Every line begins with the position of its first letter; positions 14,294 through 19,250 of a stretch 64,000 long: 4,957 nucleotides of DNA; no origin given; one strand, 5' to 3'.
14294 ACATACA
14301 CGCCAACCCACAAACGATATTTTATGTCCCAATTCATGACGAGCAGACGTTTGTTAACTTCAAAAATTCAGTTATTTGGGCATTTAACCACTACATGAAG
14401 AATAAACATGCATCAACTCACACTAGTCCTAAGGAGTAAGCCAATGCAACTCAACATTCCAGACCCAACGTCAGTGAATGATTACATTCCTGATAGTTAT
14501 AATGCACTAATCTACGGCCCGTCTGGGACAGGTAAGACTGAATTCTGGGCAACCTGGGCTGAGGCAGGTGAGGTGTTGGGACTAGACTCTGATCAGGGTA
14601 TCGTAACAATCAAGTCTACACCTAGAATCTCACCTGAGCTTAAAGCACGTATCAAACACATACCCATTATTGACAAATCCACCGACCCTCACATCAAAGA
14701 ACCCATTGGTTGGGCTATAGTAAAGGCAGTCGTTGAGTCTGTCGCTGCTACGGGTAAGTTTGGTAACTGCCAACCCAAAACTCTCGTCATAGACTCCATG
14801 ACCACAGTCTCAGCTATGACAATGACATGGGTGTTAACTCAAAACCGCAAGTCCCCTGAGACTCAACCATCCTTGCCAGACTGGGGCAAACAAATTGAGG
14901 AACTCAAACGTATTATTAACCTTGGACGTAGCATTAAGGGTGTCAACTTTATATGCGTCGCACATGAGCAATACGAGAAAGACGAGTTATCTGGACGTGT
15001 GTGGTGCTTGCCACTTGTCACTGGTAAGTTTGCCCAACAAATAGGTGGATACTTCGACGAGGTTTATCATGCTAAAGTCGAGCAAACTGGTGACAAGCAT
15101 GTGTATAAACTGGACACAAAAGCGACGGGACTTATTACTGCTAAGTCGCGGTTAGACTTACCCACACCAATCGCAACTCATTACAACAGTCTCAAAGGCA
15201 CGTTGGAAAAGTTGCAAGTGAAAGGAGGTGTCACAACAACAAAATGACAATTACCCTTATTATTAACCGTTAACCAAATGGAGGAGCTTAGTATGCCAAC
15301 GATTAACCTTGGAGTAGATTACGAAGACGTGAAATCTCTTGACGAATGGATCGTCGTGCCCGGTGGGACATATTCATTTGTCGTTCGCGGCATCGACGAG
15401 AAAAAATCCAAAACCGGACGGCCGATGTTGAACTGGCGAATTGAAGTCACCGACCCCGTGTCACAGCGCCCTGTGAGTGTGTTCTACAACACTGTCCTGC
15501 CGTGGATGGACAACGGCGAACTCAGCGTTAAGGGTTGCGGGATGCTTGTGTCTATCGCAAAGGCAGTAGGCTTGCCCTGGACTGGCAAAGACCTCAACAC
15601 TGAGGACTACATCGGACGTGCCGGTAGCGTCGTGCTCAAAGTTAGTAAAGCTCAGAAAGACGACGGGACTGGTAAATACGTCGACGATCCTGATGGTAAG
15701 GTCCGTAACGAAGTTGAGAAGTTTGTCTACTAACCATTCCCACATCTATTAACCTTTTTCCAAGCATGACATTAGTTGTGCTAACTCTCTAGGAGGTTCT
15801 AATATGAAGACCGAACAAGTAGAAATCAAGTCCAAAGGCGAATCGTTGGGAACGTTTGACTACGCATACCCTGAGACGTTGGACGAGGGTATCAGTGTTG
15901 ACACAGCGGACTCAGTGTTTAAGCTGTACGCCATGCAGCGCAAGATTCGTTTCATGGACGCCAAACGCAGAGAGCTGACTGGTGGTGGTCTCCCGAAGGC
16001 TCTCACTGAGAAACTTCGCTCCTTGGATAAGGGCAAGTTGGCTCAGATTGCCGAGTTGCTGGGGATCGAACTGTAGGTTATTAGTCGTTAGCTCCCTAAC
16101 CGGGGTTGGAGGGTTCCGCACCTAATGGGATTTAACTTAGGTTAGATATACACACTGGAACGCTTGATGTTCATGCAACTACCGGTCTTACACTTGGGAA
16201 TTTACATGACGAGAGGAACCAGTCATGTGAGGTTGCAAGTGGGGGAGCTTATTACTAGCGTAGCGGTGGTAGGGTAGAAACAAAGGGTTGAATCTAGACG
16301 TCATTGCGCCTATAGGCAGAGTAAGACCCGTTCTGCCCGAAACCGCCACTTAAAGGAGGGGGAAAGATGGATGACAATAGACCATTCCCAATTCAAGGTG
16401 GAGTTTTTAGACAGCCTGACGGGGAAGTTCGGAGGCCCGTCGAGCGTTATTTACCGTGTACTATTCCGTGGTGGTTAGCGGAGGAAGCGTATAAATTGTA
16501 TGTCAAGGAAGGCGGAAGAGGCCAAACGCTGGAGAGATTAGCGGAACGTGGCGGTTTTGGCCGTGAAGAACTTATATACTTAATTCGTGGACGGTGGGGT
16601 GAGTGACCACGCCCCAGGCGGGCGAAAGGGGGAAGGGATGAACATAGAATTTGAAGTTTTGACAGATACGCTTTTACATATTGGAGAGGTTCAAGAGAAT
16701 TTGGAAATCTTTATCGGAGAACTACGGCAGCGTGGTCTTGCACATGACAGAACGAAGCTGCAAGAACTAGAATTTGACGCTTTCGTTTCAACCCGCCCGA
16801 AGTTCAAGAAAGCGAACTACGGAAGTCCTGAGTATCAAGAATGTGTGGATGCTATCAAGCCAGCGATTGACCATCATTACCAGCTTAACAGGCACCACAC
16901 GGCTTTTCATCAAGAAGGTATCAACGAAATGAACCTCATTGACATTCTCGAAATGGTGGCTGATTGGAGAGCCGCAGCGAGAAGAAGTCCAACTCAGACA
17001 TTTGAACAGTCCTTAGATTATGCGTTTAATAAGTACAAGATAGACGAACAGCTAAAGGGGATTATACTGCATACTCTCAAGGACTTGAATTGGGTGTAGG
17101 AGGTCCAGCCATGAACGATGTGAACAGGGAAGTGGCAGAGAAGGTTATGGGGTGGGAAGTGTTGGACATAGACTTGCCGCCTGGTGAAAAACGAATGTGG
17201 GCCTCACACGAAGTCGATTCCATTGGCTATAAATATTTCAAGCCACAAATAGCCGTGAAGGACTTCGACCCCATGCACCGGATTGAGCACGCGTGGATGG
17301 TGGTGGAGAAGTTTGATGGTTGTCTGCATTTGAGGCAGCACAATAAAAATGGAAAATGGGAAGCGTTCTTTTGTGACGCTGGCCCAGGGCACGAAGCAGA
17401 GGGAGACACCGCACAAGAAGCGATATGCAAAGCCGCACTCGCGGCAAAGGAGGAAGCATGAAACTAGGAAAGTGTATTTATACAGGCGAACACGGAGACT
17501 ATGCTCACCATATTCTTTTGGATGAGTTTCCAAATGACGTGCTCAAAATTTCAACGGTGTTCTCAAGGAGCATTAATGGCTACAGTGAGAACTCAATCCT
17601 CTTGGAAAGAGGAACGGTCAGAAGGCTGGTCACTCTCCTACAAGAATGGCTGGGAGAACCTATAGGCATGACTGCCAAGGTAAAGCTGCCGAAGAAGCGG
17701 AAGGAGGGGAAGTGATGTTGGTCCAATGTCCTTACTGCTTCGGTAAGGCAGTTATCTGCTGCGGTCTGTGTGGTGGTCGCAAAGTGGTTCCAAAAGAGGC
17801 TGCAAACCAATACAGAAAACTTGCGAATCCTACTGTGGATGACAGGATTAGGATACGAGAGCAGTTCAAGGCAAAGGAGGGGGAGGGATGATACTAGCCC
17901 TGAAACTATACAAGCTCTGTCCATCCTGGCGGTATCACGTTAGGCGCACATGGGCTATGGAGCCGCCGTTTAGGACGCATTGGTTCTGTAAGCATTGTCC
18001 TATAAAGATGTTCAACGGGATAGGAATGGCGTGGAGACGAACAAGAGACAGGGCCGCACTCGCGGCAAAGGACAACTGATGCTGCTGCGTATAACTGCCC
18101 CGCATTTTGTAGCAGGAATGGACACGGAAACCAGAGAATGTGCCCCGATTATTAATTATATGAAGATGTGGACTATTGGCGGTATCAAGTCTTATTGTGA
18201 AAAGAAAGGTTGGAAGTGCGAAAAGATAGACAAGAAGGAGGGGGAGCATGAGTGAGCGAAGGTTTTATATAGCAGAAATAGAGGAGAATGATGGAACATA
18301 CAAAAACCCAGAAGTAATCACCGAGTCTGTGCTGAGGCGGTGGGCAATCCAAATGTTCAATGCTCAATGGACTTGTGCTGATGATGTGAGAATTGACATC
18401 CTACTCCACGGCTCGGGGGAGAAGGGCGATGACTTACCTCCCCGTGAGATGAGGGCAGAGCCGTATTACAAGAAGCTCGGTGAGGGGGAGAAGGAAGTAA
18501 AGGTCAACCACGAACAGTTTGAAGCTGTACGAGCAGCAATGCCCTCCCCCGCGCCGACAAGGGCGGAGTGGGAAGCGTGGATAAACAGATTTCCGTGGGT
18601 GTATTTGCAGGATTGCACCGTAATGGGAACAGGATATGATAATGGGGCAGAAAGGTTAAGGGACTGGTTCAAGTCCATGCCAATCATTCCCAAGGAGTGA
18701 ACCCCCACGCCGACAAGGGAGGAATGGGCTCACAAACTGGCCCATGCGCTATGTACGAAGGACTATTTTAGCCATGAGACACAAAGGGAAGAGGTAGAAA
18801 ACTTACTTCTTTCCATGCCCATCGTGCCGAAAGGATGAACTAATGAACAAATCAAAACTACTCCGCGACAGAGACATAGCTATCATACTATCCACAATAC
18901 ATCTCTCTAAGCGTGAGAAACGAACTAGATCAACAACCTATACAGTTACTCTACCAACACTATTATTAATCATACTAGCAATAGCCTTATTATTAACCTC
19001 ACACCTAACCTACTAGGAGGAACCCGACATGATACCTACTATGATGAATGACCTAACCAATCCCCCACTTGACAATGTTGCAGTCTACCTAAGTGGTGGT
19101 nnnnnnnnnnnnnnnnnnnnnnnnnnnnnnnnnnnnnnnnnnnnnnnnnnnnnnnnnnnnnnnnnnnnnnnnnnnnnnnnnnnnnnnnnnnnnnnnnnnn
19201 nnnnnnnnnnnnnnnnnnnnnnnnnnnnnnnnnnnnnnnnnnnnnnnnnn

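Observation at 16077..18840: GC-richer accessory island of small Cys/His-rich proteins with its own G-rich RBS dialect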

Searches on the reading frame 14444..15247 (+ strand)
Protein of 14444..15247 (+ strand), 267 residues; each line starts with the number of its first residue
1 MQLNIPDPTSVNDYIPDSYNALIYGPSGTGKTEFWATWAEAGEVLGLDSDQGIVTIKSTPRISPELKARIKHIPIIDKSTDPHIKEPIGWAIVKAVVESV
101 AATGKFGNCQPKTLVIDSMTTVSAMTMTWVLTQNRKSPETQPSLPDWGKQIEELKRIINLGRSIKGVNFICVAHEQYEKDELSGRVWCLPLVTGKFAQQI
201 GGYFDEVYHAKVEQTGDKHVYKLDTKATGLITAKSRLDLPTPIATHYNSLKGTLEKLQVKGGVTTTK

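Call 15: find_related_loci(query=window:14444-15247:+, collection=viral_contigs, flank=10000)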
Query window:14444-15247:+ (267 aa) in viral_contigs; peptide patterns used: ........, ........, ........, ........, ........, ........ (x = any residue, [..] = any of these).
10 stretches matched a pattern; 6 encode a relative of the query (tblastn E <= 1e-3); 6 distinct loci.
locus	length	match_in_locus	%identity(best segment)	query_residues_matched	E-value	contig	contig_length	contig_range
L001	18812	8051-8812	45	1-258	4e-71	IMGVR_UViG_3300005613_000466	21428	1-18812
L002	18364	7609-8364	46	1-258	9e-71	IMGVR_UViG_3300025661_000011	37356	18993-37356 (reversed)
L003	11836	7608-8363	46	1-258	9e-71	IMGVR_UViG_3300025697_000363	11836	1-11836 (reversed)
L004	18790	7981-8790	37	2-262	6e-56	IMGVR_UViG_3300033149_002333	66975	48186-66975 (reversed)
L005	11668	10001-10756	46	1-258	9e-71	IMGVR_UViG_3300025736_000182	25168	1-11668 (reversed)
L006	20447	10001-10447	32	110-240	3e-12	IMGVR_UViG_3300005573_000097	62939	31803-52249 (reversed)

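Call 123: search_protein_families(library=pfam, proteins=[window:14444-15247:+], max_evalue=0.01)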
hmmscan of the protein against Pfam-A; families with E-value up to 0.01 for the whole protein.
window:14444-15247:+ (267 aa): 1 family
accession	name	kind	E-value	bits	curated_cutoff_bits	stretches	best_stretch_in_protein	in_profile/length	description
PF13479.12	AAA_24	-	1.9e-18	67.4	27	1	19-237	3-195/195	AAA domain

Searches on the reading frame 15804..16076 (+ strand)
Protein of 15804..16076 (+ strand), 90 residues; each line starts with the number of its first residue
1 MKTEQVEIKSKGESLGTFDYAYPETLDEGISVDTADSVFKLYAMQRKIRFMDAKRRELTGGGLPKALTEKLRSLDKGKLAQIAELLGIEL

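Call 11: search_protein_families(library=pfam, proteins=[window:15804-16076:+], max_evalue=0.1)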
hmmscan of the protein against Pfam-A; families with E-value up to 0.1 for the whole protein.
window:15804-16076:+ (90 aa): 0 families

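Call 12: search_protein_families(library=phrogs, proteins=[window:15804-16076:+], max_evalue=0.1)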
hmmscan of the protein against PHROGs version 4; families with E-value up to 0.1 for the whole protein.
window:15804-16076:+ (90 aa): 0 families

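Call 45: search_protein_families(library=ncbifam, proteins=[window:15804-16076:+], max_evalue=0.1)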
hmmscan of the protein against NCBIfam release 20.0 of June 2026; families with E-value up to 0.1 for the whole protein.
window:15804-16076:+ (90 aa): 0 families

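Call 46: search_protein_families(library=padloc, proteins=[window:15804-16076:+], max_evalue=0.1)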
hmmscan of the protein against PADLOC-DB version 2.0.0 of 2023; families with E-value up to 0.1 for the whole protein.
window:15804-16076:+ (90 aa): 0 families

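Call 99: search_protein_families(library=pfam, proteins=[L096:5594-5815:+, L096:5414-5569:+, L096:6138-6656:+, L096:7922-8686:+, L096:9433-9618:+, L096:9652-9861:+, L096:10209-10589:+, L096:9017-9238:+, L096:8833-9048:+], max_evalue=0.01)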
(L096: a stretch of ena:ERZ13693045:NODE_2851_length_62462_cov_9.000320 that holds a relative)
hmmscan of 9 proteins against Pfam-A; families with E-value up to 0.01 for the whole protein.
L096:5594-5815:+ (73 aa): 1 family
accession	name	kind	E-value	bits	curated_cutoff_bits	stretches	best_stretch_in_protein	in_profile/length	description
PF24729.2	Acb2_Tad1_hairpin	-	7.7e-20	71.3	27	1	11-67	1-58/58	Acb2/Tad1, hairpin domain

L096:5414-5569:+ (51 aa): 0 families

L096:6138-6656:+ (172 aa): 0 families

L096:7922-8686:+ (254 aa): 0 families

L096:9433-9618:+ (61 aa): 0 families

L096:9652-9861:+ (69 aa): 0 families

L096:10209-10589:+ (126 aa): 0 families

L096:9017-9238:+ (73 aa): 0 families

L096:8833-9048:+ (71 aa): 5 families
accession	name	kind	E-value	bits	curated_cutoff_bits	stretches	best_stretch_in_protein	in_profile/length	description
PF13384.12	HTH_23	-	0.00059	20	24.6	1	19-53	7-42/50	Homeodomain-like domain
PF13518.12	HTH_28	-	0.0029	18.1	25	1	19-51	4-35/52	Helix-turn-helix domain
PF13936.12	HTH_38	-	0.0031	17.7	27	1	20-52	12-44/44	Helix-turn-helix domain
PF04218.19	CENP-B_N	-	0.0081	16.2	21.2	0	19-50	14-44/53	CENP-B N-terminal DNA-binding domain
PF13551.12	HTH_29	-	0.0088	16.5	28.1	0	27-51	10-35/64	Winged helix-turn helix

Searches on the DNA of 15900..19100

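Call 26: search_rna_families(source=window, start=15900, end=19100, threshold=evalue, max_evalue=5)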
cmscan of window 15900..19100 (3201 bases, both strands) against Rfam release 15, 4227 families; matches with E-value up to 5: 1.
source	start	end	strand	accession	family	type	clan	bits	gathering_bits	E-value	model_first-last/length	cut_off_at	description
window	18377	18454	+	RF01149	sR10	Gene; snRNA; snoRNA; CD-box;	-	15.1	45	1.4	1-54/54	no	Small nucleolar RNA sR10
